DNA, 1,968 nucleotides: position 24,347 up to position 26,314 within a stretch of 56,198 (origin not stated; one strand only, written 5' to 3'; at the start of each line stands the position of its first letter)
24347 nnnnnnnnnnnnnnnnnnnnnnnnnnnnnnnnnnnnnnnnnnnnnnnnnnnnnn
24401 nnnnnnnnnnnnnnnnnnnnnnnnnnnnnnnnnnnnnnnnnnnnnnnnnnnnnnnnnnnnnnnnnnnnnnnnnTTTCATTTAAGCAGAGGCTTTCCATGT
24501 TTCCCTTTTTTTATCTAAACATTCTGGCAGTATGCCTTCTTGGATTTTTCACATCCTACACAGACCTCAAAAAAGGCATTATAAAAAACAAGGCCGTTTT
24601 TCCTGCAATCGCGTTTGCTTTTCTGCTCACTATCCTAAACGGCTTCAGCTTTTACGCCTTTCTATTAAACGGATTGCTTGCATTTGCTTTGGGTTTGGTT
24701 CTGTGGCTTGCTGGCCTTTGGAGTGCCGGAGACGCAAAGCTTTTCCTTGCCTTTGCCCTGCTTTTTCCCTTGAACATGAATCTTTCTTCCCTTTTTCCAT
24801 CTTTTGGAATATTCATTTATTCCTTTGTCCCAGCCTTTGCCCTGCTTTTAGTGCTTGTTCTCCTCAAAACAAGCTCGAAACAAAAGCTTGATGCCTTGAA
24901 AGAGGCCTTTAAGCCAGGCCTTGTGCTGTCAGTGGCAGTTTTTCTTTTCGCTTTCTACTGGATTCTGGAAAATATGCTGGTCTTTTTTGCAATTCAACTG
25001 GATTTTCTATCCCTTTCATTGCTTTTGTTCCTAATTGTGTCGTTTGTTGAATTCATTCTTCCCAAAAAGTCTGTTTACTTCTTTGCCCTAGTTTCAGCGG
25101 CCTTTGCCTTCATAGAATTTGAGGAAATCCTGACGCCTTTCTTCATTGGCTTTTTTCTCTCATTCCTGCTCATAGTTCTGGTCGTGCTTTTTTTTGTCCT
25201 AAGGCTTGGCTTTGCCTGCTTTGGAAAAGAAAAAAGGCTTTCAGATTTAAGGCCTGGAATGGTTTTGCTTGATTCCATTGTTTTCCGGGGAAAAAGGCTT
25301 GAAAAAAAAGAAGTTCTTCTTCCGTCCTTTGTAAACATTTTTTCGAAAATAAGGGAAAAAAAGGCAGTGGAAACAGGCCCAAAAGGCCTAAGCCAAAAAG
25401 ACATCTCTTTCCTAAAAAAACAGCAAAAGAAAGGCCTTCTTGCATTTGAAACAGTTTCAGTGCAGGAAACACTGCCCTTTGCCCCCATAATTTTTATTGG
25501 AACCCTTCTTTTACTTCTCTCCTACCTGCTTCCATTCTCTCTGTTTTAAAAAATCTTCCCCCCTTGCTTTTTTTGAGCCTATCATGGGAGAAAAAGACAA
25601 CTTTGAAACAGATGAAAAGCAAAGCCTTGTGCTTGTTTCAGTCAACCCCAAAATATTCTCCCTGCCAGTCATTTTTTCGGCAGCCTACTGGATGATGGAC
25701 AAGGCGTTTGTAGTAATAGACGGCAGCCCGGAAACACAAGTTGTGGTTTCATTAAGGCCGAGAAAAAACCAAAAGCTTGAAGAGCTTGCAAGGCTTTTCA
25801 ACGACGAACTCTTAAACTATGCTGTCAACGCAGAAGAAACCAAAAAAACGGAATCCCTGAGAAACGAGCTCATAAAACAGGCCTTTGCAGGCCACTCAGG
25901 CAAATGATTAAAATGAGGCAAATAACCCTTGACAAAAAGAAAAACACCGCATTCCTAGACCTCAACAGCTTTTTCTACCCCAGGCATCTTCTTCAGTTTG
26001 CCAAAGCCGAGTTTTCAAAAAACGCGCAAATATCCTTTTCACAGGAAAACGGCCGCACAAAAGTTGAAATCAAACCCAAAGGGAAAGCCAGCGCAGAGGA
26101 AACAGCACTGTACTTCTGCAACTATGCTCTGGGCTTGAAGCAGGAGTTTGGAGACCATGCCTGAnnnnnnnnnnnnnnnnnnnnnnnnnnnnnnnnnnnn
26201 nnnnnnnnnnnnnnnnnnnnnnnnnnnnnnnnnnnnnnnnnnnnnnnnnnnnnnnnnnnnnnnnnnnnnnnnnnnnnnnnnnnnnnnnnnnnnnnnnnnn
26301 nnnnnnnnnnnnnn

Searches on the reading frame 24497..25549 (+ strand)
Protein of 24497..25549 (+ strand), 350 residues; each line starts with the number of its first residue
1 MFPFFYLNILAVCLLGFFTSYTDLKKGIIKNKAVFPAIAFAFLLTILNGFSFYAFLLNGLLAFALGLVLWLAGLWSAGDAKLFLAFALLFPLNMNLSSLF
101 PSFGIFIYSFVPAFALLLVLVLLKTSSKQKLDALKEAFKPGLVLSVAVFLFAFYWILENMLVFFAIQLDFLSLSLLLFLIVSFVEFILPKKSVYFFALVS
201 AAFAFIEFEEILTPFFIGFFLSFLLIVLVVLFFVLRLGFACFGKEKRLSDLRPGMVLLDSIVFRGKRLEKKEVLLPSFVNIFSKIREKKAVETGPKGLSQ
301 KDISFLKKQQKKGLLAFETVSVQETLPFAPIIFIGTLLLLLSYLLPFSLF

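Call 6: search_protein_families(library=pfam, proteins=[window:24497-25549:+], max_evalue=0.01)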
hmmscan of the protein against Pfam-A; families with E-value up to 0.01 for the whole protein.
window:24497-25549:+ (350 aa): 2 families
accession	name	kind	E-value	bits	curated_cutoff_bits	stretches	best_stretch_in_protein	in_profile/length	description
PF01478.23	Peptidase_A24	-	7.9e-06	26.7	26.5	1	11-111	2-97/104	Type IV leader peptidase family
PF06819.16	Arc_PepC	-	0.00012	22.6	23.4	1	226-314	8-103/110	Archaeal Peptidase A24 C-terminal Domain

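Call 7: search_protein_families(library=ncbifam, proteins=[window:24497-25549:+], max_evalue=0.01)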
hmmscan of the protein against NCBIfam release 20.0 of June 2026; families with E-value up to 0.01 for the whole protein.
window:24497-25549:+ (350 aa): 0 families

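Call 56: search_protein_families(library=padloc, proteins=[window:24497-25549:+], max_evalue=0.001)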
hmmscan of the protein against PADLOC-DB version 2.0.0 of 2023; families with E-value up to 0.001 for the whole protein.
window:24497-25549:+ (350 aa): 0 families

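Call 74: search_solved_structures(query=A4, max_evalue=1, show_alignments=1)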
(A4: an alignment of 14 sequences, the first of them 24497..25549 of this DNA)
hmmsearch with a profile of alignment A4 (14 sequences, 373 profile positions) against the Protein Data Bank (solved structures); distinct sequences matched with E-value up to 1: 2.
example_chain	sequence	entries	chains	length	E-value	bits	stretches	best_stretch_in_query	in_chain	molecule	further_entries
9hz5_A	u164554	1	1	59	0.24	13.7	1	313-359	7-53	Protein transport protein Sec61 subunit gamma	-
2wwb_B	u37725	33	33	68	0.27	13.5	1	312-359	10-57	PROTEIN TRANSPORT PROTEIN SEC61 SUBUNIT GAMMA | Sec61 gamma subunit | Protein transport protein Sec61 gamma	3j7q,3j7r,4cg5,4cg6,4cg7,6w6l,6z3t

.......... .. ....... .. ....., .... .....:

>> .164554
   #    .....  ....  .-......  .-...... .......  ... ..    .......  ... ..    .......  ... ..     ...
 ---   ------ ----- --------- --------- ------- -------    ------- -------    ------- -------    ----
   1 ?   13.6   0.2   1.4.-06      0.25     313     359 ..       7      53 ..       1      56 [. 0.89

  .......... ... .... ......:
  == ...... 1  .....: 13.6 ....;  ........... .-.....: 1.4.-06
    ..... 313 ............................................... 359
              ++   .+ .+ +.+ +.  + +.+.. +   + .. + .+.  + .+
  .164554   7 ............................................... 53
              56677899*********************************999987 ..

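Call 75: search_protein_families(library=pfam, alignment_id=A4, max_evalue=0.01)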
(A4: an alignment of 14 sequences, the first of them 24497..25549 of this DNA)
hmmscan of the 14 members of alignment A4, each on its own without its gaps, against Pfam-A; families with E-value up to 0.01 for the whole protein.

A. member 1, window:24497-25549:+ (350 aa): 2 families
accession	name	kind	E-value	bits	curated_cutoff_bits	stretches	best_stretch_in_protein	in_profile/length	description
PF01478.23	Peptidase_A24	-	7.9e-06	26.7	26.5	1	11-111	2-97/104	Type IV leader peptidase family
PF06819.16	Arc_PepC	-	0.00012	22.6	23.4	1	226-314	8-103/110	Archaeal Peptidase A24 C-terminal Domain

B. families by the number of members that match (of 14 scanned): 2 families
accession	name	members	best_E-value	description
PF01478.23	Peptidase_A24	11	2.9e-09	Type IV leader peptidase family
PF06819.16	Arc_PepC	9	4.9e-10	Archaeal Peptidase A24 C-terminal Domain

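Call 80: find_homologous_proteins(query=window:24497-25549:+, max_evalue=0.00001)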
Query window:24497-25549:+ (350 aa): 47 proteins with E <= 0.00001 among 8000 candidates.
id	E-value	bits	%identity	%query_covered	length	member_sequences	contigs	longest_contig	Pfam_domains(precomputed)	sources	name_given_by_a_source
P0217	4.6e-206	702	100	100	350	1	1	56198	PF01478.24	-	-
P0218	1.7e-147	510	74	97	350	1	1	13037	PF01478.24,PF06819.17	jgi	-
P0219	4.6e-147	508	72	97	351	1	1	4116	PF01478.24,PF06819.17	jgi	jgi:preflagellin peptidase FlaK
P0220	7.0e-119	415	62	96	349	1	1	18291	-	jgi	-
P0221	1.2e-116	408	64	96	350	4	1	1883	PF01478.24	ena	-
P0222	9.8e-116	405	63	96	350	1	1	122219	PF01478.24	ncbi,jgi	-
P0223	1.1e-115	405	62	96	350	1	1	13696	PF01478.24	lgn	-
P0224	2.3e-115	404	60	98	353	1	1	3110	PF01478.24,PF06819.17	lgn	-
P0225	3.6e-110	387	59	98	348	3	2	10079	PF01478.24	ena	-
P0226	5.5e-110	386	59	96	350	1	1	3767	PF01478.24,PF06819.17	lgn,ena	-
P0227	4.7e-109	383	57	98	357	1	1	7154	PF01478.24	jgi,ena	-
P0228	9.9e-109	382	60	96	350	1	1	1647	PF01478.24,PF06819.17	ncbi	-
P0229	2.0e-108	381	59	96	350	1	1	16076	PF01478.24,PF06819.17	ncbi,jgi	-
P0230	5.0e-108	380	58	99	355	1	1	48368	PF01478.24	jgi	-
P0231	1.4e-107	378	59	97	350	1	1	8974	PF01478.24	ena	-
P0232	4.4e-107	377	57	97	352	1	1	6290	PF01478.24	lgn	-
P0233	7.1e-106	373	56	97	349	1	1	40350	PF01478.24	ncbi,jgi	-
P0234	7.4e-106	373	59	96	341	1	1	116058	PF01478.24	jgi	jgi:Flp pilus assembly protein protease CpaA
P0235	1.1e-103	366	56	97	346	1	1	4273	PF01478.24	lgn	-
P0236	1.6e-103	365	55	96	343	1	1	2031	PF01478.24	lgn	-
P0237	8.0e-102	359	56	97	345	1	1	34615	PF01478.24,PF06819.17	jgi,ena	-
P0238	2.4e-86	309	49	96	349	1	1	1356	PF01478.24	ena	-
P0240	7.2e-84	300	49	96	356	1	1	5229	PF01478.24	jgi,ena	-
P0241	9.4e-84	300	50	93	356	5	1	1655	PF01478.24,PF06819.17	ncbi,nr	ncbi:MAG: hypothetical protein Q8N60_03800 [Candidatus Diapherotrites archaeon]|nr:hypothetical prot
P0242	3.6e-82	295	50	96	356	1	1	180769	PF06819.17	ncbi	-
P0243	1.7e-79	286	47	98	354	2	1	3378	PF01478.24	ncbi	-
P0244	1.0e-74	270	46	96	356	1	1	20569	PF01478.24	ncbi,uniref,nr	ncbi:MAG: hypothetical protein JW744_02735 [Candidatus Diapherotrites archaeon]|uniref:Prepilin type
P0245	4.3e-73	265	47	95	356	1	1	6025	PF01478.24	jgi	jgi:Flp pilus assembly protein protease CpaA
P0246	7.6e-72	261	45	93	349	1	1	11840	PF01478.24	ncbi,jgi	-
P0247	5.9e-70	255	45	96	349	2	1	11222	PF01478.24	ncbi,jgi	-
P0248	9.1e-70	254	44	96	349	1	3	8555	PF01478.24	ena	-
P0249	5.4e-66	242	45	88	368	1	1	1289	PF01478.24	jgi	-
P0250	3.0e-56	210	39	92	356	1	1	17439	PF01478.24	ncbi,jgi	-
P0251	4.7e-46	176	37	94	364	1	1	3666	PF06819.17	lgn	-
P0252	3.6e-35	140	30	94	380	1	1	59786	-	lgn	-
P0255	8.4e-26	110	30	96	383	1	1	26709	PF06819.17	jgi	jgi:hypothetical protein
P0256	1.9e-24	105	34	94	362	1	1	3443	PF01478.24,PF06819.17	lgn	-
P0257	6.5e-21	93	28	96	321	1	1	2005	PF01478.24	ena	-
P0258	2.5e-11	62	32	92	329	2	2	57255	PF01478.24,PF06819.17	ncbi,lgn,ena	-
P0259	6.6e-9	54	28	95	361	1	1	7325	PF01478.24,PF06847.17,PF06819.17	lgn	-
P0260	1.9e-8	52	30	92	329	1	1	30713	PF01478.24,PF06819.17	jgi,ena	-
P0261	2.0e-8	52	30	92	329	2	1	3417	PF01478.24,PF06819.17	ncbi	ncbi:MAG: prepilin peptidase [Candidatus Hydrothermarchaeales archaeon]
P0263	3.0e-7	49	26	91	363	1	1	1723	PF01478.24,PF06847.17,PF06819.17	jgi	-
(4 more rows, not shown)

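Call 81: find_encoding_contigs(protein=P0252, flank=6000, max_places=1)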
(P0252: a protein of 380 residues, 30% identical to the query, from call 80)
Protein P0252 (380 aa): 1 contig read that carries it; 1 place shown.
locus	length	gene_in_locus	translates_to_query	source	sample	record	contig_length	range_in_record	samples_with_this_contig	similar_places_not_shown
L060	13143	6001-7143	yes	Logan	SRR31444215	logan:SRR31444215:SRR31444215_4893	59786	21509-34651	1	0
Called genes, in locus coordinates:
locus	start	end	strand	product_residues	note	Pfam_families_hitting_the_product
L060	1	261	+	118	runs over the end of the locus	-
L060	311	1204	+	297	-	PF04055:Radical_SAM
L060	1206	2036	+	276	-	PF04055:Radical_SAM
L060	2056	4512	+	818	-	PF04055:Radical_SAM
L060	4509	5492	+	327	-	-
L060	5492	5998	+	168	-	-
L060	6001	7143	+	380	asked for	-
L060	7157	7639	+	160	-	PF27806:HxsD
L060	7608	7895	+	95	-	-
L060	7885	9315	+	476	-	PF13353:Fer4_12 (weak), PF04055:Radical_SAM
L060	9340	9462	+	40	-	-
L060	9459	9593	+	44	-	-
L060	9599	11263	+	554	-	-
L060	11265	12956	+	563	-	PF02543:Carbam_trans_N, PF16861:Carbam_trans_C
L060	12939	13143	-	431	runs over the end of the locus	PF04055:Radical_SAM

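Call 82: find_encoding_contigs(protein=P0255, flank=6000, max_places=1)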
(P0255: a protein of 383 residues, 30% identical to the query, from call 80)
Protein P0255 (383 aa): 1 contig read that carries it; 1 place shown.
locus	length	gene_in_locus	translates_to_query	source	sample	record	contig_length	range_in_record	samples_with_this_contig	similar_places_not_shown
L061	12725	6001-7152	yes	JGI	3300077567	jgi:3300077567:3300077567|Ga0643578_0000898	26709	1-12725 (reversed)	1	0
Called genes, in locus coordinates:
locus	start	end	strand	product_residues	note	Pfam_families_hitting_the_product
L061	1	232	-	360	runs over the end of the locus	PF13433:Peripla_BP_5 (weak), PF13458:Peripla_BP_6, PF01094:ANF_receptor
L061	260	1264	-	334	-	-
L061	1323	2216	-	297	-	-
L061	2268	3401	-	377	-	PF01063:Aminotran_4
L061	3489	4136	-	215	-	PF00730:HhH-GPD, PF00633:HHH (weak)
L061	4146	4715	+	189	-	-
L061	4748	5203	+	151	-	-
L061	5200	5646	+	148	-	-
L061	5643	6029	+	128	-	-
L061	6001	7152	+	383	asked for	PF06819:Arc_PepC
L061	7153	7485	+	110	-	PF27806:HxsD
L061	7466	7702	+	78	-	PF27806:HxsD (faint)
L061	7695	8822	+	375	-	-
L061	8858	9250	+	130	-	-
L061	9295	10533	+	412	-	PF13353:Fer4_12 (weak), PF04055:Radical_SAM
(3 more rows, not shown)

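Call 83: find_encoding_contigs(protein=P0258, flank=6000, max_places=1)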
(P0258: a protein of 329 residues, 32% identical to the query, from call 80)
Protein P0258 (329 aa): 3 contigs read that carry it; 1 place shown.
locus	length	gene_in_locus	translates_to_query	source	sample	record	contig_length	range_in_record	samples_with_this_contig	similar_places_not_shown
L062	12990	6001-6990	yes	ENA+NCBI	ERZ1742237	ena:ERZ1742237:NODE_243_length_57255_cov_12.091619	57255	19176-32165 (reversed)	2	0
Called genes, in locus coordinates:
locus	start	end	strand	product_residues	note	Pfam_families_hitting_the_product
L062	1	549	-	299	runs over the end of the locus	PF01379:Porphobil_deam, PF03900:Porphobil_deamC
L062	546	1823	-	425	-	PF00202:Aminotran_3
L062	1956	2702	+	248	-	PF09874:DUF2101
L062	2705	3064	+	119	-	PF13742:tRNA_anti_2, PF01336:tRNA_anti-codon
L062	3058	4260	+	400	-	PF01970:TctA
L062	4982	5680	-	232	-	PF00535:Glycos_transf_2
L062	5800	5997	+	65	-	PF04021:Class_IIIsignal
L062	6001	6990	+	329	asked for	PF01478:Peptidase_A24, PF06819:Arc_PepC (weak)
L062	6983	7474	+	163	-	-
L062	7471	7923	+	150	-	PF04021:Class_IIIsignal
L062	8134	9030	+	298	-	-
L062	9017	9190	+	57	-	-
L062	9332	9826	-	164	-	PF00072:Response_reg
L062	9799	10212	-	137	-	PF00719:Pyrophosphatase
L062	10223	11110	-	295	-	PF01261:AP_endonuc_2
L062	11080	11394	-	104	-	PF01638:HxlR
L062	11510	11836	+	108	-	PF06397:Desulfoferrod_N (faint)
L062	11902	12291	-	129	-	PF01842:ACT, PF13291:ACT_4 (faint), PF19571:ACT_8, PF22190:TTHA0829-like_ACT (faint), PF22629:ACT_AHAS_ss, PF22468:ACT_9 (faint), PF01842:ACT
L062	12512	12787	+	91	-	-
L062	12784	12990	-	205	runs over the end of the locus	-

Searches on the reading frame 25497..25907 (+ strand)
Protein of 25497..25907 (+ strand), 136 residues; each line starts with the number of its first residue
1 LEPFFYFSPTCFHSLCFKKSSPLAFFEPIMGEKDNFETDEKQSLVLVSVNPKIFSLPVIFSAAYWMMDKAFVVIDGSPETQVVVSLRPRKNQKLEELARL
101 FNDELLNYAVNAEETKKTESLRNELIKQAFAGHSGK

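Call 6: search_protein_families(library=pfam, proteins=[window:25497-25907:+], max_evalue=0.01)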
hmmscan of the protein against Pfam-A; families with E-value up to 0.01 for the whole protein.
window:25497-25907:+ (136 aa): 0 families

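Call 7: search_protein_families(library=ncbifam, proteins=[window:25497-25907:+], max_evalue=0.01)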
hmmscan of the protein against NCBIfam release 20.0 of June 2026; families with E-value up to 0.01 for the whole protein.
window:25497-25907:+ (136 aa): 1 family
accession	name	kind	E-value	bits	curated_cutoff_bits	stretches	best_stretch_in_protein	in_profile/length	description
TIGR03976.1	chp_LLNDYxLRE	equivalog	7.8e-13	48.6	50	1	51-132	3-86/90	His-Xaa-Ser system protein HxsD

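Call 56: search_protein_families(library=padloc, proteins=[window:25497-25907:+], max_evalue=0.001)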
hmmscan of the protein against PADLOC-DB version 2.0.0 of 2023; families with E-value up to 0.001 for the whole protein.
window:25497-25907:+ (136 aa): 0 families

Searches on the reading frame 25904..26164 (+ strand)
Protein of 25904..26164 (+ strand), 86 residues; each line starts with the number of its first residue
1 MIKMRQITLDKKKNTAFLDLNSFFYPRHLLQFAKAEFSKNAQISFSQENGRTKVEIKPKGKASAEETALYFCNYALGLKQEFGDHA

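Call 6: search_protein_families(library=pfam, proteins=[window:25904-26164:+], max_evalue=0.01)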
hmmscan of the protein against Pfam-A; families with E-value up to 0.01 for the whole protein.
window:25904-26164:+ (86 aa): 0 families

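Call 7: search_protein_families(library=ncbifam, proteins=[window:25904-26164:+], max_evalue=0.01)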
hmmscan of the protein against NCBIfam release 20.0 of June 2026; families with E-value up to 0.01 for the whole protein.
window:25904-26164:+ (86 aa): 1 family
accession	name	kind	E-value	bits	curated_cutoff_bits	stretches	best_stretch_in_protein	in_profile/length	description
NF038315.1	HxsD_rel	equivalog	9.6e-11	41.7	41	1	18-78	1-60/62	HxsD-like protein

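Call 56: search_protein_families(library=padloc, proteins=[window:25904-26164:+], max_evalue=0.001)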
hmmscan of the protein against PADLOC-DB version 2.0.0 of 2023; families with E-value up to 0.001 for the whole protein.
window:25904-26164:+ (86 aa): 0 families
